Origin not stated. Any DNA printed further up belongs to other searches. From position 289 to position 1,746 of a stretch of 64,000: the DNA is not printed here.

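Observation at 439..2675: Tandem 'split NtrC': a sensor-less but complete sigma-54 activator next to a receiver-AAA+ protein that lacks both the GAFTGA loop and a DNA-binding domain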

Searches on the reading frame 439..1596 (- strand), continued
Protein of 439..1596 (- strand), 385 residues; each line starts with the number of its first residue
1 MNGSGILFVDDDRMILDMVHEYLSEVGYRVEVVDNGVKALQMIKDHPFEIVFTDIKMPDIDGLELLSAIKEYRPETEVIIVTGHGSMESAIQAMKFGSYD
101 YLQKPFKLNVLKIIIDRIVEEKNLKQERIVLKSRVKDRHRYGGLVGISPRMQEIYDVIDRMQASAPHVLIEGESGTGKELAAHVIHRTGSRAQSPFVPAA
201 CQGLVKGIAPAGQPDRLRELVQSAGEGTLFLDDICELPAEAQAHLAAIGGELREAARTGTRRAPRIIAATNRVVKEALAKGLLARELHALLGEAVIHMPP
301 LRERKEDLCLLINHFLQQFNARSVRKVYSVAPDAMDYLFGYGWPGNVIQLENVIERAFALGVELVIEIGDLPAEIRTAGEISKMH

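Call 7: find_homologous_proteins(query=window:439-1596:-, max_evalue=1e-20)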
Query window:439-1596:- (385 aa): 7842 proteins with E <= 1e-20 among 8000 candidates; the best 120 are listed.
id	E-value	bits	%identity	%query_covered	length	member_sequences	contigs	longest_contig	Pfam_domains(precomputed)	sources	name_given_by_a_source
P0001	2.3e-249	845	100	100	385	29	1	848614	PF00158.33,PF25601.2,PF14532.13,PF00072.31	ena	-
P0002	6.0e-231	784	92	100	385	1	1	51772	PF00158.33,PF25601.2,PF14532.13,PF00072.31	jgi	jgi:DNA-binding NtrC family response regulator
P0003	2.8e-224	762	89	100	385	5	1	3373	PF00158.33,PF25601.2,PF14532.13,PF00072.31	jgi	jgi:DNA-binding NtrC family response regulator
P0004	8.1e-224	761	89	100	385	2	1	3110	PF00158.33,PF25601.2,PF14532.13,PF00072.31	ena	-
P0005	2.7e-222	756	88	100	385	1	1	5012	PF00158.33,PF25601.2,PF14532.13,PF00072.31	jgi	jgi:DNA-binding NtrC family response regulator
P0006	2.7e-207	706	85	100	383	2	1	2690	PF00158.33,PF25601.2,PF14532.13,PF00072.31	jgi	jgi:DNA-binding NtrC family response regulator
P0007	3.3e-204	696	83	100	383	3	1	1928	PF00158.33,PF25601.2,PF14532.13,PF00072.31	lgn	-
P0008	1.2e-202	691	83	100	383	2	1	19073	PF00158.33,PF25601.2,PF14532.13,PF00072.31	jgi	jgi:DNA-binding NtrC family response regulator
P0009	1.1e-196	671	81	100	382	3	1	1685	PF00158.33,PF25601.2,PF14532.13,PF00072.31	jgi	jgi:DNA-binding NtrC family response regulator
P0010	2.5e-195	667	78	100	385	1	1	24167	PF00158.33,PF25601.2,PF00004.36,PF14532.13,PF00072.31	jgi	jgi:DNA-binding NtrC family response regulator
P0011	5.1e-195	666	80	100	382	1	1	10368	PF00158.33,PF25601.2,PF14532.13,PF00072.31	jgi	jgi:DNA-binding NtrC family response regulator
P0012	6.2e-193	659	80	100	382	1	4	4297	PF00158.33,PF25601.2,PF14532.13,PF00072.31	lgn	-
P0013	2.5e-191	654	77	100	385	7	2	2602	PF00158.33,PF25601.2,PF00004.36,PF14532.13,PF00072.31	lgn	-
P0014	1.1e-190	652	77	100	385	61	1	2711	PF00158.33,PF25601.2,PF00004.36,PF14532.13,PF00072.31,PF13191.13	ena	-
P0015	2.1e-190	651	77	100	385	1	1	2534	PF00158.33,PF25601.2,PF00004.36,PF14532.13,PF00072.31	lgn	-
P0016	2.9e-190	650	77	100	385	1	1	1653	PF00158.33,PF25601.2,PF00004.36,PF14532.13,PF00072.31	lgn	-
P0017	3.7e-190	650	77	100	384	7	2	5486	PF00158.33,PF25601.2,PF00004.36,PF14532.13,PF00072.31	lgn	-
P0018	1.4e-189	648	78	100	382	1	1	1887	PF00158.33,PF25601.2,PF14532.13,PF00072.31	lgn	-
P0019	1.3e-188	645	76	100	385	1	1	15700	PF00158.33,PF25601.2,PF00004.36,PF14532.13,PF00072.31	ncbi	ncbi:MAG: sigma-54-dependent transcriptional regulator [Hyphomicrobiales bacterium]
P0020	4.6e-187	640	76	100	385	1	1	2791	PF00158.33,PF25601.2,PF00004.36,PF14532.13,PF00072.31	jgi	jgi:DNA-binding NtrC family response regulator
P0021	1.2e-186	638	76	100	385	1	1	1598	PF00158.33,PF25601.2,PF00004.36,PF14532.13,PF00072.31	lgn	-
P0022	2.5e-185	634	74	100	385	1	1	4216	PF00158.33,PF25601.2,PF14532.13,PF00072.31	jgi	jgi:DNA-binding NtrC family response regulator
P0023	2.8e-185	634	75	100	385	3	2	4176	PF00158.33,PF25601.2,PF00004.36,PF14532.13,PF00072.31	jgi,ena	-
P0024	1.8e-184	631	74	100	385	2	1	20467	PF00158.33,PF25601.2,PF00004.36,PF14532.13,PF00072.31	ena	-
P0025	6.8e-184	629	74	100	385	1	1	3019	PF00158.33,PF25601.2,PF00004.36,PF14532.13,PF00072.31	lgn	-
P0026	1.1e-183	629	75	100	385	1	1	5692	PF00158.33,PF25601.2,PF14532.13,PF00072.31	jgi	jgi:DNA-binding NtrC family response regulator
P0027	1.8e-183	628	76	98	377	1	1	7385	PF00158.33,PF25601.2,PF00004.36,PF14532.13,PF00072.31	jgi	jgi:DNA-binding NtrC family response regulator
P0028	1.3e-182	625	74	100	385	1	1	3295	PF00158.33,PF25601.2,PF14532.13,PF00072.31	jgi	jgi:DNA-binding NtrC family response regulator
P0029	9.6e-182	622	76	99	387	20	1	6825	PF00158.33,PF25601.2,PF14532.13,PF00072.31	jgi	-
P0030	2.3e-181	621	75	99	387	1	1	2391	PF00158.33,PF25601.2,PF00004.36,PF14532.13,PF00072.31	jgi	jgi:DNA-binding NtrC family response regulator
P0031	2.8e-181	621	73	100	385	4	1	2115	PF00158.33,PF25601.2,PF00004.36,PF14532.13,PF00072.31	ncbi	-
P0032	3.5e-181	620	74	100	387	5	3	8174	PF00158.33,PF25601.2,PF00004.36,PF14532.13,PF00072.31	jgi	jgi:DNA-binding NtrC family response regulator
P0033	4.0e-181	620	75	99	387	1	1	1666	PF00158.33,PF25601.2,PF00004.36,PF14532.13,PF00072.31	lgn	-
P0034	6.1e-181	620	74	100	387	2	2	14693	PF00158.33,PF25601.2,PF14532.13,PF00072.31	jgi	jgi:DNA-binding NtrC family response regulator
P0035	9.6e-181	619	74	100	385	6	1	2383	PF00158.33,PF25601.2,PF00004.36,PF14532.13,PF00072.31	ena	-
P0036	5.5e-180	617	75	99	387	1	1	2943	PF00158.33,PF25601.2,PF14532.13,PF00072.31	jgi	jgi:DNA-binding NtrC family response regulator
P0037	8.6e-180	616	74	100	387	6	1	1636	PF00158.33,PF25601.2,PF14532.13,PF00072.31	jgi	jgi:DNA-binding NtrC family response regulator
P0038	1.9e-179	615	74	100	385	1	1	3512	PF00158.33,PF25601.2,PF00004.36,PF14532.13,PF00072.31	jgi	jgi:DNA-binding NtrC family response regulator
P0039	2.7e-179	614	75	99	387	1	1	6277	PF00158.33,PF25601.2,PF00004.36,PF14532.13,PF00072.31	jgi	jgi:DNA-binding NtrC family response regulator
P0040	9.9e-179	612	73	100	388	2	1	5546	PF00158.33,PF25601.2,PF00004.36,PF14532.13,PF00072.31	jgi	jgi:DNA-binding NtrC family response regulator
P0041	2.0e-178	611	74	100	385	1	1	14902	PF00158.33,PF25601.2,PF00004.36,PF14532.13,PF00072.31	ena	-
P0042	1.5e-177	609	73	99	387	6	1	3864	PF00158.33,PF25601.2,PF00004.36,PF14532.13,PF00072.31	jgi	jgi:DNA-binding NtrC family response regulator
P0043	1.8e-177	608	72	100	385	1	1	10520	PF00158.33,PF25601.2,PF00004.36,PF14532.13,PF00072.31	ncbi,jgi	jgi:DNA-binding NtrC family response regulator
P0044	2.0e-177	608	73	100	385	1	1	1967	PF00158.33,PF25601.2,PF00004.36,PF14532.13,PF00072.31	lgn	-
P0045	2.3e-177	608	74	100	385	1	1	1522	PF00158.33,PF25601.2,PF00004.36,PF14532.13,PF00072.31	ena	-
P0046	3.7e-177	607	74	100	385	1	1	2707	PF00158.33,PF25601.2,PF00004.36,PF14532.13,PF00072.31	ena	-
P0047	7.1e-177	606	73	99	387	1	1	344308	PF00158.33,PF25601.2,PF00004.36,PF14532.13,PF00072.31,PF13191.13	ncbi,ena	-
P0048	1.1e-176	606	73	100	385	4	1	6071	PF00158.33,PF25601.2,PF00004.36,PF14532.13,PF00072.31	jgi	jgi:DNA-binding NtrC family response regulator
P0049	1.8e-176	605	73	100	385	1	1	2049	PF00158.33,PF25601.2,PF00004.36,PF14532.13,PF00072.31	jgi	-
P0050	2.3e-176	605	73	100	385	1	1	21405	PF00158.33,PF25601.2,PF00004.36,PF14532.13,PF00072.31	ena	-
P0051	3.1e-176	604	73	99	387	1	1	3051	PF00158.33,PF25601.2,PF00004.36,PF14532.13,PF00072.31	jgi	jgi:DNA-binding NtrC family response regulator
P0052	4.9e-176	604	73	100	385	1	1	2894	PF00158.33,PF25601.2,PF00004.36,PF14532.13,PF00072.31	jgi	jgi:DNA-binding NtrC family response regulator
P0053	7.9e-176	603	73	100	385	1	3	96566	PF00158.33,PF25601.2,PF00004.36,PF14532.13,PF00072.31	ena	-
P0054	8.1e-176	603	73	100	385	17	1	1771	PF00158.33,PF25601.2,PF00004.36,PF14532.13,PF00072.31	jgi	-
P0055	8.3e-176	603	73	100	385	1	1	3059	PF00158.33,PF25601.2,PF00004.36,PF14532.13,PF00072.31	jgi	jgi:DNA-binding NtrC family response regulator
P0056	9.2e-176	603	73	100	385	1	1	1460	PF00158.33,PF25601.2,PF00004.36,PF14532.13,PF00072.31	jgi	jgi:DNA-binding NtrC family response regulator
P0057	1.0e-175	602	73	100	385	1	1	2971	PF00158.33,PF25601.2,PF00004.36,PF14532.13,PF00072.31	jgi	jgi:DNA-binding NtrC family response regulator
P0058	1.1e-175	602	73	100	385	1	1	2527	PF00158.33,PF25601.2,PF00004.36,PF14532.13,PF00072.31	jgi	jgi:DNA-binding NtrC family response regulator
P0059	1.1e-175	602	73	100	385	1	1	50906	PF00158.33,PF25601.2,PF00004.36,PF14532.13,PF00072.31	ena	-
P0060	1.2e-175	602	73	100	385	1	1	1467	PF00158.33,PF25601.2,PF00004.36,PF14532.13,PF00072.31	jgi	jgi:DNA-binding NtrC family response regulator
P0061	1.4e-175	602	73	100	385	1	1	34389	PF00158.33,PF25601.2,PF00004.36,PF14532.13,PF00072.31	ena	-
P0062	1.5e-175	602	73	100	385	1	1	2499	PF00158.33,PF25601.2,PF00004.36,PF14532.13,PF00072.31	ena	-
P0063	1.5e-175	602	74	100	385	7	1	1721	PF00158.33,PF25601.2,PF00004.36,PF14532.13,PF00072.31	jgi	-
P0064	1.9e-175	602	72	100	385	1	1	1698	PF00158.33,PF25601.2,PF00004.36,PF14532.13,PF00072.31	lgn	-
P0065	1.9e-175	602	72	100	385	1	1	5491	PF00158.33,PF25601.2,PF00004.36,PF14532.13,PF00072.31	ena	-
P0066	2.0e-175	602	72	100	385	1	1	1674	PF00158.33,PF25601.2,PF00004.36,PF14532.13,PF00072.31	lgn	-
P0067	2.0e-175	602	73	100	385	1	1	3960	PF00158.33,PF25601.2,PF00004.36,PF14532.13,PF00072.31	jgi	-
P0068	2.3e-175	601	73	100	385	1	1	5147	PF00158.33,PF25601.2,PF00004.36,PF14532.13,PF00072.31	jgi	-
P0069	2.8e-175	601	73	100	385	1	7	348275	PF00158.33,PF25601.2,PF00004.36,PF14532.13,PF00072.31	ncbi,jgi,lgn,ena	jgi:DNA-binding NtrC family response regulator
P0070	3.3e-175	601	72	100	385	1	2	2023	PF00158.33,PF25601.2,PF00004.36,PF14532.13,PF00072.31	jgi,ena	jgi:DNA-binding NtrC family response regulator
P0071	3.4e-175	601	73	100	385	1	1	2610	PF00158.33,PF25601.2,PF14532.13,PF00072.31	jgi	jgi:DNA-binding NtrC family response regulator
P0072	3.6e-175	601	73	100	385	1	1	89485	PF00158.33,PF25601.2,PF00004.36,PF14532.13,PF00072.31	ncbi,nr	ncbi:MAG: sigma-54-dependent Fis family transcriptional regulator [Deltaproteobacteria bacterium]|nr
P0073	3.6e-175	601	73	100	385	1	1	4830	PF00158.33,PF25601.2,PF00004.36,PF14532.13,PF00072.31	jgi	-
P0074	3.8e-175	601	72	99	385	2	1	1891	PF00158.33,PF25601.2,PF00004.36,PF14532.13,PF00072.31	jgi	jgi:DNA-binding NtrC family response regulator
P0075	3.9e-175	601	73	100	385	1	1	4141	PF00158.33,PF25601.2,PF00004.36,PF14532.13,PF00072.31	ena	-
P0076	4.6e-175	600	72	100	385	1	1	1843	PF00158.33,PF25601.2,PF00004.36,PF14532.13,PF00072.31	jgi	-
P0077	4.7e-175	600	72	100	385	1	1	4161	PF00158.33,PF25601.2,PF00004.36,PF14532.13,PF00072.31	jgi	jgi:DNA-binding NtrC family response regulator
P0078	4.9e-175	600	73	100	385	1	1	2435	PF00158.33,PF25601.2,PF00004.36,PF14532.13,PF00072.31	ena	-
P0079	5.2e-175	600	72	100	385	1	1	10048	PF00158.33,PF25601.2,PF00004.36,PF14532.13,PF00072.31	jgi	jgi:DNA-binding NtrC family response regulator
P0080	5.3e-175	600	72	100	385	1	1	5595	PF00158.33,PF25601.2,PF00004.36,PF14532.13,PF00072.31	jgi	jgi:DNA-binding NtrC family response regulator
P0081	5.9e-175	600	72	99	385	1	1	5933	PF00158.33,PF25601.2,PF00004.36,PF14532.13,PF00072.31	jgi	jgi:DNA-binding NtrC family response regulator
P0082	6.7e-175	600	72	100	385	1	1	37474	PF00158.33,PF25601.2,PF00004.36,PF14532.13,PF00072.31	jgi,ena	jgi:DNA-binding NtrC family response regulator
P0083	7.3e-175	600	73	100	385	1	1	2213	PF00158.33,PF25601.2,PF00004.36,PF14532.13,PF00072.31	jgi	-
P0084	7.4e-175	600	72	100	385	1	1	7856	PF00158.33,PF25601.2,PF00004.36,PF14532.13,PF00072.31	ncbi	-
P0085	7.5e-175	600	72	100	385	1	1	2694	PF00158.33,PF25601.2,PF00004.36,PF14532.13,PF00072.31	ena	-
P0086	7.6e-175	600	72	100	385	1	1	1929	PF00158.33,PF25601.2,PF00004.36,PF14532.13,PF00072.31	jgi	-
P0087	8.1e-175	599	72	100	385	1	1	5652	PF00158.33,PF25601.2,PF14532.13,PF00072.31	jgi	-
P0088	8.8e-175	599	72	100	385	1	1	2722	PF00158.33,PF25601.2,PF00004.36,PF14532.13,PF00072.31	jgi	-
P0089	8.8e-175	599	72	100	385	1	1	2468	PF00158.33,PF25601.2,PF00004.36,PF14532.13,PF00072.31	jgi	-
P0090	1.0e-174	599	72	100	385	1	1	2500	PF00158.33,PF25601.2,PF00004.36,PF14532.13,PF00072.31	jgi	jgi:DNA-binding NtrC family response regulator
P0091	1.1e-174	599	72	100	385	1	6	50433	PF00158.33,PF25601.2,PF00004.36,PF14532.13,PF00072.31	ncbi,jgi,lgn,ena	jgi:DNA-binding NtrC family response regulator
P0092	1.1e-174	599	72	100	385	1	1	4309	PF00158.33,PF25601.2,PF00004.36,PF14532.13,PF00072.31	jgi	jgi:DNA-binding NtrC family response regulator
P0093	1.1e-174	599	72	100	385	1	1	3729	PF00158.33,PF25601.2,PF00004.36,PF14532.13,PF00072.31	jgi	jgi:DNA-binding NtrC family response regulator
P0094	1.1e-174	599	73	100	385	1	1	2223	PF00158.33,PF25601.2,PF14532.13,PF00072.31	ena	-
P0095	1.2e-174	599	72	100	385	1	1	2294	PF00158.33,PF25601.2,PF00004.36,PF14532.13,PF00072.31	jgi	jgi:DNA-binding NtrC family response regulator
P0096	1.5e-174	599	73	100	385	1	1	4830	PF00158.33,PF25601.2,PF14532.13,PF00072.31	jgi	jgi:DNA-binding NtrC family response regulator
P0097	1.7e-174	598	72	99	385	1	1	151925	PF00158.33,PF25601.2,PF00004.36,PF14532.13,PF00072.31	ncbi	-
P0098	1.9e-174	598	73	100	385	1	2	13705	PF00158.33,PF25601.2,PF14532.13,PF00072.31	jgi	jgi:DNA-binding NtrC family response regulator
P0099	1.9e-174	598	72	100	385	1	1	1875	PF00158.33,PF25601.2,PF00004.36,PF14532.13,PF00072.31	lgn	-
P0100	2.1e-174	598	72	100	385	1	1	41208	PF00158.33,PF25601.2,PF00004.36,PF14532.13,PF00072.31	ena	-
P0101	2.5e-174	598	72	100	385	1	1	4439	PF00158.33,PF25601.2,PF00004.36,PF14532.13,PF00072.31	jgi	jgi:DNA-binding NtrC family response regulator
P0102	2.5e-174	598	72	100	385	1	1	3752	PF00158.33,PF25601.2,PF00004.36,PF14532.13,PF00072.31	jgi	-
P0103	2.5e-174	598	72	100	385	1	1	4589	PF00158.33,PF25601.2,PF00004.36,PF14532.13,PF00072.31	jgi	-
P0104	3.2e-174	598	72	100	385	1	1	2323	PF00158.33,PF25601.2,PF00004.36,PF14532.13,PF00072.31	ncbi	-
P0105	3.5e-174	597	72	99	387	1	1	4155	PF00158.33,PF25601.2,PF00004.36,PF14532.13,PF00072.31,PF13191.13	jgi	jgi:DNA-binding NtrC family response regulator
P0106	3.6e-174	597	72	100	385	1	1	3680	PF00158.33,PF25601.2,PF00004.36,PF14532.13,PF00072.31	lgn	-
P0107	3.8e-174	597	73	100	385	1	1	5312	PF00158.33,PF25601.2,PF00004.36,PF14532.13,PF00072.31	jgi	jgi:DNA-binding NtrC family response regulator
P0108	3.9e-174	597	72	100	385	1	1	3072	PF00158.33,PF25601.2,PF00004.36,PF14532.13,PF00072.31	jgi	-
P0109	4.1e-174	597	72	100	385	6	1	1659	PF00158.33,PF25601.2,PF00004.36,PF14532.13,PF00072.31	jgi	jgi:DNA-binding NtrC family response regulator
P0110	4.6e-174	597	72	100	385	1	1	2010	PF00158.33,PF25601.2,PF00004.36,PF14532.13,PF00072.31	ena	-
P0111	4.7e-174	597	72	100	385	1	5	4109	PF00158.33,PF25601.2,PF00004.36,PF14532.13,PF00072.31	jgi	jgi:DNA-binding NtrC family response regulator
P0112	5.8e-174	597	72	99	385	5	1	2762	PF00158.33,PF25601.2,PF14532.13,PF00072.31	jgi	-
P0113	7.1e-174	596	72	100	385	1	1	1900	PF00158.33,PF25601.2,PF00004.36,PF14532.13,PF00072.31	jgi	-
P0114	8.6e-174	596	72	99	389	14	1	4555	PF00158.33,PF25601.2,PF14532.13,PF00072.31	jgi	jgi:DNA-binding NtrC family response regulator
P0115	9.4e-174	596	72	100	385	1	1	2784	PF00158.33,PF25601.2,PF00004.36,PF14532.13,PF00072.31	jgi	-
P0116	1.2e-173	596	72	100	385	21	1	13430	PF00158.33,PF25601.2,PF00004.36,PF14532.13,PF00072.31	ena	-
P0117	1.2e-173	596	72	100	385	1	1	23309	PF00158.33,PF25601.2,PF00004.36,PF14532.13,PF00072.31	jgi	jgi:DNA-binding NtrC family response regulator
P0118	1.3e-173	596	72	99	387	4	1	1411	PF00158.33,PF25601.2,PF14532.13,PF00072.31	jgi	jgi:DNA-binding NtrC family response regulator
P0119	1.3e-173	596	72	100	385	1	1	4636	PF00158.33,PF25601.2,PF14532.13,PF00072.31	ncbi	-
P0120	1.4e-173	595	73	99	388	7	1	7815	PF00158.33,PF25601.2,PF14532.13,PF00072.31,PF13191.13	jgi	jgi:DNA-binding NtrC family response regulator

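Call 8: find_encoding_contigs(protein=P0069, flank=8000, max_places=3)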
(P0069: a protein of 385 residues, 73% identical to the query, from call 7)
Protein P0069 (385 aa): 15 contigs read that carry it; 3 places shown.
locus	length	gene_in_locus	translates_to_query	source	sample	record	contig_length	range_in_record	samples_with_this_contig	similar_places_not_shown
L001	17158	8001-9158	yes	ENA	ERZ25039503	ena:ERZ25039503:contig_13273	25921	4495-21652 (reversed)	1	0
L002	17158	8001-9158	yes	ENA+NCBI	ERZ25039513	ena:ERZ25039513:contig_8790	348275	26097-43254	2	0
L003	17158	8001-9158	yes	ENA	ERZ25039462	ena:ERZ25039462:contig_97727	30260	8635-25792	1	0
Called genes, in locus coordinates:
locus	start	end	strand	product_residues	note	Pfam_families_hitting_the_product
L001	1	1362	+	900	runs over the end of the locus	-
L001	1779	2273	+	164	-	-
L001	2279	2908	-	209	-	PF02517:Rce1-like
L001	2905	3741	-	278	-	PF01040:UbiA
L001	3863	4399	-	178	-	-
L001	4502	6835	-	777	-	PF00270:DEAD (faint), PF06733:DEAD_2, PF13307:Helicase_C_2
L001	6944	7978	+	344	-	PF00158:Sigma54_activat, PF14532:Sigma54_activ_2, PF07724:AAA_2 (faint), PF07728:AAA_5, PF25601:AAA_lid_14, PF02954:HTH_8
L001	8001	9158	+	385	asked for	PF00072:Response_reg, PF00158:Sigma54_activat, PF14532:Sigma54_activ_2, PF00004:AAA (weak), PF00158:Sigma54_activat, PF25601:AAA_lid_14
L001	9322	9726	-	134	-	PF00011:HSP20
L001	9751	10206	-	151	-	PF00011:HSP20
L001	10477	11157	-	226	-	PF01476:LysM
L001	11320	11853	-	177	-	PF13511:DUF4124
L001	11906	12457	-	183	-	PF07238:PilZ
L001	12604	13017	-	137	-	PF02566:OsmC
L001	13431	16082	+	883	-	PF01571:GCV_T, PF08669:GCV_T_C (faint), PF00464:SHMT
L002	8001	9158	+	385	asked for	PF00072:Response_reg, PF00158:Sigma54_activat, PF14532:Sigma54_activ_2, PF00004:AAA (weak), PF00158:Sigma54_activat, PF25601:AAA_lid_14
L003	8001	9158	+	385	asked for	PF00072:Response_reg, PF00158:Sigma54_activat, PF14532:Sigma54_activ_2, PF00004:AAA (weak), PF00158:Sigma54_activat, PF25601:AAA_lid_14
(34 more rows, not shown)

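Call 9: find_encoding_contigs(protein=P0047, flank=8000, max_places=2)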
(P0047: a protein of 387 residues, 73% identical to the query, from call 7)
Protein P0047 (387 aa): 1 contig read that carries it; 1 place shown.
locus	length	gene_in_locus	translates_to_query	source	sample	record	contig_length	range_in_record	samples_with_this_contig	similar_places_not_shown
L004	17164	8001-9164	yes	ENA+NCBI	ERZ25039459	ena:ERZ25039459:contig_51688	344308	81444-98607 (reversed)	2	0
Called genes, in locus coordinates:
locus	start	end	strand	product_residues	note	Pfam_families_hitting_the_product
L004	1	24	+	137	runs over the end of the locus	-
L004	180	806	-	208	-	PF02517:Rce1-like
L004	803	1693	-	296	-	PF01040:UbiA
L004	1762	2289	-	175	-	PF13511:DUF4124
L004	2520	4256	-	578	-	PF22113:Mtrc-MtrF_II-IV_dom (faint), PF14537:Cytochrom_c3_2 (faint), PF14522:Cytochrome_C7 (faint)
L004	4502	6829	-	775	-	PF00270:DEAD (faint), PF04851:ResIII (faint), PF06733:DEAD_2, PF13307:Helicase_C_2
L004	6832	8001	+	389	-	PF00158:Sigma54_activat, PF01078:Mg_chelatase (faint), PF14532:Sigma54_activ_2, PF07724:AAA_2 (weak), PF07728:AAA_5, PF25601:AAA_lid_14, PF02954:HTH_8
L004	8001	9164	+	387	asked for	PF00072:Response_reg, PF13191:AAA_16 (faint), PF00158:Sigma54_activat, PF14532:Sigma54_activ_2, PF00004:AAA (weak), PF25601:AAA_lid_14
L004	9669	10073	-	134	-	PF00011:HSP20, PF27746:Small_heat_shock_put (faint)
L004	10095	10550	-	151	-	PF00011:HSP20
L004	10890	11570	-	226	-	PF01476:LysM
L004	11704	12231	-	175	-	PF13511:DUF4124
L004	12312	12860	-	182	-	PF07238:PilZ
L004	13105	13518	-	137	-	PF02566:OsmC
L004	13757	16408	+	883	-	PF01571:GCV_T, PF08669:GCV_T_C (faint), PF00464:SHMT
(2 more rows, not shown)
